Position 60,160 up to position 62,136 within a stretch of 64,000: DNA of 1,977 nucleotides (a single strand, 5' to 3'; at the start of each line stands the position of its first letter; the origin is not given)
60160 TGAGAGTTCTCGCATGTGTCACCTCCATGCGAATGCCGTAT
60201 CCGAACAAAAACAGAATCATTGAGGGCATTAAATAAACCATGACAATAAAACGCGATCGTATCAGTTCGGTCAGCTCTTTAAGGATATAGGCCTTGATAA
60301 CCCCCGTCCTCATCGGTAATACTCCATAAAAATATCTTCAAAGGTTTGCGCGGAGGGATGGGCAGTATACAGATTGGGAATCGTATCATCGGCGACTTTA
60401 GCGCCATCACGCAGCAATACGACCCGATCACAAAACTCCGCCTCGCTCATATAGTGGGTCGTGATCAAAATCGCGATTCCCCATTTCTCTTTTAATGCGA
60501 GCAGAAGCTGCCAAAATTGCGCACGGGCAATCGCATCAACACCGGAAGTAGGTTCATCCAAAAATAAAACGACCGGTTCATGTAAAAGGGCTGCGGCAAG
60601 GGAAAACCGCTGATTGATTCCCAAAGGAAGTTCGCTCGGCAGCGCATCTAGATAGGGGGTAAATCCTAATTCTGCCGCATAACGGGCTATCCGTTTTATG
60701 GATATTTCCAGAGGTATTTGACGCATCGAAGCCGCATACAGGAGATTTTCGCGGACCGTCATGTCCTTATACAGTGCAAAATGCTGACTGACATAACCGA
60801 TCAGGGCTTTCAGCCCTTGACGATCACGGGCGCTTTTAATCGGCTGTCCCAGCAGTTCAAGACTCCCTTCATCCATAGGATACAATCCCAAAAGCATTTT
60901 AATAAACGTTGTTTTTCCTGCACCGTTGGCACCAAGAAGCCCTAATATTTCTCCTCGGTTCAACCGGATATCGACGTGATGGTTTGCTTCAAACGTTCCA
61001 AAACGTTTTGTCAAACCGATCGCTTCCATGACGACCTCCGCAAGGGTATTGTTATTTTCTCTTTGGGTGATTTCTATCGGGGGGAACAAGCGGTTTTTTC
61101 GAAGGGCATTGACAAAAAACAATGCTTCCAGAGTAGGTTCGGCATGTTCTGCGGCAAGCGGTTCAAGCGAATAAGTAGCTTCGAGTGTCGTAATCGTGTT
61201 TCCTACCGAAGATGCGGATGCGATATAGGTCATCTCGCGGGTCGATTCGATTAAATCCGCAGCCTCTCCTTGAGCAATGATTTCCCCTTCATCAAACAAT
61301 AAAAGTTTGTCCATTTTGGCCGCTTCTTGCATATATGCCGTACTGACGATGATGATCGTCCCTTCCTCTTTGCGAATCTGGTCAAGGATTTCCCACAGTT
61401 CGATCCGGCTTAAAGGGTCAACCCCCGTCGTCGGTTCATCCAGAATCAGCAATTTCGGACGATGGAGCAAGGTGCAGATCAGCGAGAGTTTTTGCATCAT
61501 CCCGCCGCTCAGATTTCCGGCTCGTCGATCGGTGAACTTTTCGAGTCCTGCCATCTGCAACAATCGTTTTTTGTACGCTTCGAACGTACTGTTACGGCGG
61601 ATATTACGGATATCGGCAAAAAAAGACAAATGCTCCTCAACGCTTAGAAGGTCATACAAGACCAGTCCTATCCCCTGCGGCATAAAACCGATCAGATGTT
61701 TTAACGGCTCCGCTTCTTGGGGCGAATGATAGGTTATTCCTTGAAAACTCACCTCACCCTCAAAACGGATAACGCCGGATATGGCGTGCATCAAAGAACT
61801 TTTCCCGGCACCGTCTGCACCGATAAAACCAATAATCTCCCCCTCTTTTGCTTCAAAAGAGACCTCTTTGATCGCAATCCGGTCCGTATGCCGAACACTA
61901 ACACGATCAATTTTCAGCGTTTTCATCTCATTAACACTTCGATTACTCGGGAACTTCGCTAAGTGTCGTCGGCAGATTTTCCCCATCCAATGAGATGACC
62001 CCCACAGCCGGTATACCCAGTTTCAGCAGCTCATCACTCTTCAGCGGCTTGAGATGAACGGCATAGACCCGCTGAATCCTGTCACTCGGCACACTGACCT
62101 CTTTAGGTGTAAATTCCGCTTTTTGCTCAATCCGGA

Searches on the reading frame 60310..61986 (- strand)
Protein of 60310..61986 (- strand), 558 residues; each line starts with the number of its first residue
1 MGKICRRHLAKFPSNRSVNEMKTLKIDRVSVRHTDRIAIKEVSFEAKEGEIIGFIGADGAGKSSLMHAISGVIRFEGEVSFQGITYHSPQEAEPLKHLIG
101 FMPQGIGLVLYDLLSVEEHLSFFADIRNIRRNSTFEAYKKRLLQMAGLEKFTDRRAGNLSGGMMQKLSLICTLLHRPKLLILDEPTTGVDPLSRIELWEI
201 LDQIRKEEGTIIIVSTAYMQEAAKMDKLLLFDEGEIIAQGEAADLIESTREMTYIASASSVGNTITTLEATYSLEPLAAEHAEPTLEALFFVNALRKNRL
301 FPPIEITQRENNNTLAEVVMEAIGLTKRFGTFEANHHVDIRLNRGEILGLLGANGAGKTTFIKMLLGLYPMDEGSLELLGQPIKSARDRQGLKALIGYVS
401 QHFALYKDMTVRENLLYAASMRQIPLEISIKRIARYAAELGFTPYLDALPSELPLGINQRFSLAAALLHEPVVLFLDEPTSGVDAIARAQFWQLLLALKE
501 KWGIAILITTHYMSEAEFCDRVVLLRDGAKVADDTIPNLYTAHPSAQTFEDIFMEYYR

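Call 20: find_related_loci(query=window:60310-61986:-, collection=genome_contigs, flank=500)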
Query window:60310-61986:- (558 aa) in genome_contigs; peptide patterns used: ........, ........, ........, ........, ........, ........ (x = any residue, [..] = any of these).
159 stretches matched a pattern; 66 encode a relative of the query (tblastn E <= 1e-3); 64 distinct loci.
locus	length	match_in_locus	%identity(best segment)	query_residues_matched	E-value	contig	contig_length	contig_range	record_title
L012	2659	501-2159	72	2-558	0e+0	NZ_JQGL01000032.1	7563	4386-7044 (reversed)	MAG: Sulfuricurvum sp. MLSB contig_16523, whole genome shotgun sequence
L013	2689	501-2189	70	16-557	0e+0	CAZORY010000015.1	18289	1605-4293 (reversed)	MAG TPA_asm: uncultured Campylobacterales bacterium isolate SRP163575_co3_17 genome assembly, contig: NODE_3173_length_1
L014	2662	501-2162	70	1-558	0e+0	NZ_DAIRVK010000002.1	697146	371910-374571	MAG: Sulfurospirillum sp. isolate CTOTU26098 NODE_2_length_697146_cov_26.318336, whole genome shotgun sequence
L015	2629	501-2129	69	21-558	0e+0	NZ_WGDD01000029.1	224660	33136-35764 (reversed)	MAG: Sulfurovum sp. isolate S145_27_esom k151_214883, whole genome shotgun sequence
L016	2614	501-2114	68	21-558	0e+0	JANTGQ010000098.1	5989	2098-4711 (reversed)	MAG: Nitratifractor sp. isolate bin10079 c_000000015876, whole genome shotgun sequence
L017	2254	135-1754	68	19-558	0e+0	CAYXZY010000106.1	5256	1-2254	MAG TPA_asm: uncultured Sulfurovum sp. isolate binchicken_co164_71 genome assembly, contig: NODE_8306_length_5256_cov_19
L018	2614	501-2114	67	21-558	0e+0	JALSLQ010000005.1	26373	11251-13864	MAG: Sulfurimonas sp. isolate 355-202_metabat2_scaf2bin.042_VB 355-202_scaffold_1126_c1, whole genome shotgun sequence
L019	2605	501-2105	72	24-558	0e+0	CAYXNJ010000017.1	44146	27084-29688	MAG TPA_asm: uncultured Sulfurospirillum sp. isolate SRP167436_co1_15 genome assembly, contig: NODE_1080_length_44146_co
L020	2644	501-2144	68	14-558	0e+0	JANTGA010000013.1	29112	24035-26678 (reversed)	MAG: Sulfurovum sp. isolate bin10034 c_000000001124, whole genome shotgun sequence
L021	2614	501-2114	68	21-558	0e+0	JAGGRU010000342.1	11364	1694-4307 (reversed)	MAG: Sulfurovum sp. isolate AUK004 PB_MANV_004_c_000000000554, whole genome shotgun sequence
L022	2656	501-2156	70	3-558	0e+0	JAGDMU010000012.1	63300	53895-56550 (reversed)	MAG: Proteobacteria bacterium isolate CTSoil_042 scaffold_130, whole genome shotgun sequence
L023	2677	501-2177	66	2-557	0e+0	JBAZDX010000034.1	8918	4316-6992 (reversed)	MAG: Sulfurimonas sp. isolate SO_2017_LW3_110 NODE_25416_length_8918_cov_8.854169_LW162_2017, whole genome shotgun seque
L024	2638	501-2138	69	13-557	0e+0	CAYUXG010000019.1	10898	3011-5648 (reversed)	MAG TPA_asm: uncultured Nitratifractor sp. isolate SRP163575_co3_94 genome assembly, contig: NODE_6638_length_10898_cov_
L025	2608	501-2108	68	23-558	0e+0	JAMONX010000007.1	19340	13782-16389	MAG: Campylobacterales bacterium isolate 4281-140_metabat2_scaf2bin.081 4281-140_scaffold_1092_c1, whole genome shotgun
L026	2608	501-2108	69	24-558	0e+0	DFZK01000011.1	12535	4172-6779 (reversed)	MAG TPA_asm: Sulfurospirillum sp. UBA4058 UBA4058_contig_9477, whole genome shotgun sequence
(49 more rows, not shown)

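Call 21: search_protein_families(library=pfam, proteins=[window:60310-61986:-], max_evalue=0.001)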
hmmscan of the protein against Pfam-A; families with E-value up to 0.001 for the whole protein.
window:60310-61986:- (558 aa): 8 families
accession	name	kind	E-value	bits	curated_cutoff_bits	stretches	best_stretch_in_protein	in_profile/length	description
PF00005.33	ABC_tran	-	6.6e-56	189.2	25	2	337-481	3-137/137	ABC transporter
PF13304.12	AAA_21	-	5e-17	63.3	27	2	451-511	236-298/304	AAA domain, putative AbiEii toxin, Type IV TA system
PF13555.12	AAA_29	-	2.4e-07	30.8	27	0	330-362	10-39/61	P-loop containing region of AAA domain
PF03193.22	RsgA_GTPase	-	1.4e-05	25.4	30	0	18-72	76-129/174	RsgA GTPase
PF02463.25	SMC_N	-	1.7e-05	24.8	40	0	50-70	25-45/220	RecF/RecN/SMC N terminal domain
PF13476.12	AAA_23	-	7.8e-05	23.8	27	0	328-365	6-39/201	AAA domain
PF13558.12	SbcC_Walker_B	-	0.00016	22.3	27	0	128-196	5-83/90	SbcC/RAD50-like, Walker B motif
PF02367.23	TsaE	-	0.0005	20.5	26.6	0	340-366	16-42/128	Threonylcarbamoyl adenosine biosynthesis protein TsaE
